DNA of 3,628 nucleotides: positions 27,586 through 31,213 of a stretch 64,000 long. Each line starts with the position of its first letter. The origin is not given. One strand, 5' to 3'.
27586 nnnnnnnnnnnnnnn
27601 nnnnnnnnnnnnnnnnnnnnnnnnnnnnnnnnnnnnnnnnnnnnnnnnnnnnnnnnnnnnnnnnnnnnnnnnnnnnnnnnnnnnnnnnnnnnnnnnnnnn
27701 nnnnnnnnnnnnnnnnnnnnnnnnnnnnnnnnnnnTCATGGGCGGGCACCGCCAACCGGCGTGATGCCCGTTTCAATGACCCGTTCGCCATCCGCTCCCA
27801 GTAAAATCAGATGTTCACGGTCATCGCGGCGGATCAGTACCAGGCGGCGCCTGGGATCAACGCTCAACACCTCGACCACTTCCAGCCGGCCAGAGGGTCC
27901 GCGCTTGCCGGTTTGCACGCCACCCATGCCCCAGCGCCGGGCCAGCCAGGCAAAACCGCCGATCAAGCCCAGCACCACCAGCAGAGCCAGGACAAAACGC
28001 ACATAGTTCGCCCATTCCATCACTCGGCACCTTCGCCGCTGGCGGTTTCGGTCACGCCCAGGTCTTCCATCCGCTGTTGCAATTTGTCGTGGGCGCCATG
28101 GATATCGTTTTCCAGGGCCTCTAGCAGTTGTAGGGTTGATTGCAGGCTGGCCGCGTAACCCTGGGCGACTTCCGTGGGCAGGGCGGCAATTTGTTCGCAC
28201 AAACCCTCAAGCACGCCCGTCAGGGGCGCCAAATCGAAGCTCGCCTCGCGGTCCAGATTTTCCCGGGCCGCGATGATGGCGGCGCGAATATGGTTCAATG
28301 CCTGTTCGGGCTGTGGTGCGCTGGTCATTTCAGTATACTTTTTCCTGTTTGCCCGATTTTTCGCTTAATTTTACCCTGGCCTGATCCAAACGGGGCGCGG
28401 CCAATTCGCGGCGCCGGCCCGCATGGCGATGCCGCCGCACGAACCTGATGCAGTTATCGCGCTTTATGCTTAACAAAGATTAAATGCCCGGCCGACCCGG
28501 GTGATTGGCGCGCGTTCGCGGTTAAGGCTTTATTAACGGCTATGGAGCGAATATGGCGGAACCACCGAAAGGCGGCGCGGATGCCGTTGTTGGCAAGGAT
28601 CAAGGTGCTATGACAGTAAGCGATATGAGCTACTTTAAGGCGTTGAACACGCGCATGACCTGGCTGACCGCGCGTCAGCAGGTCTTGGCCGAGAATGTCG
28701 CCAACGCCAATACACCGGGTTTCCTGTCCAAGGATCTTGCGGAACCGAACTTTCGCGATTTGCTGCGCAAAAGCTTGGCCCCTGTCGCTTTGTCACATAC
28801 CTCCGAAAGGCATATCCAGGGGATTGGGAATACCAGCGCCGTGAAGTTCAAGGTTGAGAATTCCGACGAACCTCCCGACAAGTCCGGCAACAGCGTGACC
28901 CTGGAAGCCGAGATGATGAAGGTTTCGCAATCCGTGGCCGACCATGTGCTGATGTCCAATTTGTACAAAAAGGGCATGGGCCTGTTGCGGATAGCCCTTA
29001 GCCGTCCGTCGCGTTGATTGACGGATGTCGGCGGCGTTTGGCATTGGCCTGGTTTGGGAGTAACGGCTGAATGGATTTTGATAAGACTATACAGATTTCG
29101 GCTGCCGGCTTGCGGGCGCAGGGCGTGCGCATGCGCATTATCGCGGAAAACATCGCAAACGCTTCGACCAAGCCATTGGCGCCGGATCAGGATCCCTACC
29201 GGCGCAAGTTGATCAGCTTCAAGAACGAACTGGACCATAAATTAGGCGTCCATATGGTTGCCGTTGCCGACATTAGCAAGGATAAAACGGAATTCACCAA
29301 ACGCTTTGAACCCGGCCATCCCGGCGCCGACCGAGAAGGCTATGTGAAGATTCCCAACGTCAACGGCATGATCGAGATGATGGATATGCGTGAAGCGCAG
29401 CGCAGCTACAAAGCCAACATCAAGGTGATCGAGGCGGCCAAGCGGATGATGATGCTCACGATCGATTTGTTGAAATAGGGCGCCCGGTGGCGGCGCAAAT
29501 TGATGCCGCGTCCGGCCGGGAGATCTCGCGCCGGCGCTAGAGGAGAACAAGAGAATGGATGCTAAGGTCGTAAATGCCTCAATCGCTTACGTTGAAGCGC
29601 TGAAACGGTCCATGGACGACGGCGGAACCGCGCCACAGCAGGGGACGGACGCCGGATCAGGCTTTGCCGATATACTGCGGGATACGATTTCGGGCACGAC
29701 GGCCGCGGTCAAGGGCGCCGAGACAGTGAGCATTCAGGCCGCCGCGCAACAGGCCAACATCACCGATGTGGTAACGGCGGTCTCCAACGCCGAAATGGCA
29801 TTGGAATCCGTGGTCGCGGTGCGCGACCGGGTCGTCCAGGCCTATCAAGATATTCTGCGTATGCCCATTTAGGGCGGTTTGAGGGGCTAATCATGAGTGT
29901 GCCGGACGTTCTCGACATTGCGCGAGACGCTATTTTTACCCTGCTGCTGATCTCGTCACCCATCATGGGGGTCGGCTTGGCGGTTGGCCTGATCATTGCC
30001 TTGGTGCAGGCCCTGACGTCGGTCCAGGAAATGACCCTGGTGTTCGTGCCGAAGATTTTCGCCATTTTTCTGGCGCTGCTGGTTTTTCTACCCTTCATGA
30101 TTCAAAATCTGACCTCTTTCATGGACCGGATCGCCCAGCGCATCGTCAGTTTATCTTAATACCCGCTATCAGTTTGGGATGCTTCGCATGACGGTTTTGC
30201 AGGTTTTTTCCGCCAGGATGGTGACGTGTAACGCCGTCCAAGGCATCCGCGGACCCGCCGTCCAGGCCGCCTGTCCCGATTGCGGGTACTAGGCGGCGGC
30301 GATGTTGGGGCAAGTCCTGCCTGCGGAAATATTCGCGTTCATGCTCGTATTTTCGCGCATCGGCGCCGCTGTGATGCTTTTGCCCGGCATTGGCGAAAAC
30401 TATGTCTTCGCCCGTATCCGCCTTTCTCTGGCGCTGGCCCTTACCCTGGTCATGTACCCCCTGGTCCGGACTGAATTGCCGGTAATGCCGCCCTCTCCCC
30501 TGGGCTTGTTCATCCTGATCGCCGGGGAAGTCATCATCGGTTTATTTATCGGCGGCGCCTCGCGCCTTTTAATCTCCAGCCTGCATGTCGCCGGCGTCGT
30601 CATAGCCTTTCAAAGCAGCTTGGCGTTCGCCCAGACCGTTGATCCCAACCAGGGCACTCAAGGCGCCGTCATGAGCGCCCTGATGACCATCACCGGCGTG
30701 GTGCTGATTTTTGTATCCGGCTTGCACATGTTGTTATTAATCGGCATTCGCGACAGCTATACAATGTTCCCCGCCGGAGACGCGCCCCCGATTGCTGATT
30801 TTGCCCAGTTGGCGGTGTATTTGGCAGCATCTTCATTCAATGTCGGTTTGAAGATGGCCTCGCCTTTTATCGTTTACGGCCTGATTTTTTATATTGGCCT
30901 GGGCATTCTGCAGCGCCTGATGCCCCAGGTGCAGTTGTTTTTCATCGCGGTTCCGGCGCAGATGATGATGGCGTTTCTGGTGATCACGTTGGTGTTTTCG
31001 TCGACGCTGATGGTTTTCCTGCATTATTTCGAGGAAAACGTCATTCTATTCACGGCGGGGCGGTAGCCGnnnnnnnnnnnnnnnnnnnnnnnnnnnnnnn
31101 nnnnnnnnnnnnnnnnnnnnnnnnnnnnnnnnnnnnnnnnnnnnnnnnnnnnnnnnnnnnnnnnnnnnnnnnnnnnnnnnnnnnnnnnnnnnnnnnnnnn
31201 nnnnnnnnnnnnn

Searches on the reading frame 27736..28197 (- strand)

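Call 55: search_protein_families(library=pfam, proteins=[window:27736-28197:-], max_evalue=0.001)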
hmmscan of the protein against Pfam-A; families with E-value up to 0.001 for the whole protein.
window:27736-28197:- (153 aa): 1 family
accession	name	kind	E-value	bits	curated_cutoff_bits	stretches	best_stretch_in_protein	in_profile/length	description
PF04347.18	FliO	-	6.2e-08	33.1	22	1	84-140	1-55/91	Flagellar biosynthesis protein, FliO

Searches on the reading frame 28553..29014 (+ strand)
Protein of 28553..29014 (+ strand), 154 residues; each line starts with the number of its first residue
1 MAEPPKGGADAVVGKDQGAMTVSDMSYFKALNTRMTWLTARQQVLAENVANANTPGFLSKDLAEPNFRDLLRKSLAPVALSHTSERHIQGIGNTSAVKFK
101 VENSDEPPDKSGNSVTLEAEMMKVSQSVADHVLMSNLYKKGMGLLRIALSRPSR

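Call 87: search_protein_families(library=pfam, proteins=[window:28553-29014:+], max_evalue=0.001)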
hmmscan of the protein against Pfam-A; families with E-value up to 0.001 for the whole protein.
window:28553-29014:+ (154 aa): 1 family
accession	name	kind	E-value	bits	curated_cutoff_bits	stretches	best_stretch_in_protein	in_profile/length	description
PF00460.25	Flg_bb_rod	-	1.7e-05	25.1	20.7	1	38-57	11-30/31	Flagella basal body rod protein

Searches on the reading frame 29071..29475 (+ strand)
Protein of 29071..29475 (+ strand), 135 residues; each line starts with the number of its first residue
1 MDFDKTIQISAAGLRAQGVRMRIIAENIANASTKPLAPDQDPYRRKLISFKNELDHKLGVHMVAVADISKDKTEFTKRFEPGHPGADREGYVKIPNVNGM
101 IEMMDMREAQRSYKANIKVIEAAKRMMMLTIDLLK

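Call 87: search_protein_families(library=pfam, proteins=[window:29071-29475:+], max_evalue=0.001)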
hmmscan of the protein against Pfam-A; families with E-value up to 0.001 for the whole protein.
window:29071-29475:+ (135 aa): 2 families
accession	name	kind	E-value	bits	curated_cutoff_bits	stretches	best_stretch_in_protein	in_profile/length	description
PF06429.18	Flg_bbr_C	-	1.7e-12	47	23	1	89-131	2-44/46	Flagellar basal body rod FlgEFG protein C-terminal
PF00460.25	Flg_bb_rod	-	0.00053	20.4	20.7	1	7-33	1-27/31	Flagella basal body rod protein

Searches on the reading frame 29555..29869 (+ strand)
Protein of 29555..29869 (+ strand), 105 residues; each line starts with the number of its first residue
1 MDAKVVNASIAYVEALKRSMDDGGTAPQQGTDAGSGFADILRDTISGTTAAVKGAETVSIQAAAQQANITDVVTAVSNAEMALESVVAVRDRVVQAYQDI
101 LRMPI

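Call 87: search_protein_families(library=pfam, proteins=[window:29555-29869:+], max_evalue=0.001)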
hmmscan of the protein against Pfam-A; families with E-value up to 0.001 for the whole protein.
window:29555-29869:+ (105 aa): 1 family
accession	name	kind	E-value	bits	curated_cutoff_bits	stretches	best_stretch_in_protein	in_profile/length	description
PF02049.23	FliE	-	2.4e-20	72.9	22.4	1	23-105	6-89/89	Flagellar hook-basal body complex protein FliE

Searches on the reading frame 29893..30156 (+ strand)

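Call 87: search_protein_families(library=pfam, proteins=[window:29893-30156:+], max_evalue=0.001)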
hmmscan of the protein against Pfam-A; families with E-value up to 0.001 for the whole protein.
window:29893-30156:+ (88 aa): 1 family
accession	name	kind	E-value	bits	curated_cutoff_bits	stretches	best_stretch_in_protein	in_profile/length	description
PF01313.24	Bac_export_3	-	7.3e-27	93.6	25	1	6-77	2-73/74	Bacterial export proteins, family 3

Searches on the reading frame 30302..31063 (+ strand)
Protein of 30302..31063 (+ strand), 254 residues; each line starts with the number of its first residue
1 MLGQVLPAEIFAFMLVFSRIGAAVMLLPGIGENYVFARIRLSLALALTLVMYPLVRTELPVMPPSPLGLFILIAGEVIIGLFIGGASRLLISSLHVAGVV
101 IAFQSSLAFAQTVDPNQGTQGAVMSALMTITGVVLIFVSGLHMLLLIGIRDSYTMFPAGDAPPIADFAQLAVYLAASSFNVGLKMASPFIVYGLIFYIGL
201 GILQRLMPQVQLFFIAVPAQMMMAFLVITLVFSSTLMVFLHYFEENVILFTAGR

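Call 55: search_protein_families(library=pfam, proteins=[window:30302-31063:+], max_evalue=0.001)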
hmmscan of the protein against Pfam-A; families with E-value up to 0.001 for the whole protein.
window:30302-31063:+ (254 aa): 1 family
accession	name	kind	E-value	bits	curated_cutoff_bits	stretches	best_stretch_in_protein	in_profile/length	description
PF01311.25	Bac_export_1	-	2.2e-51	175.1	27.8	1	11-245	2-229/230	Bacterial export proteins, family 1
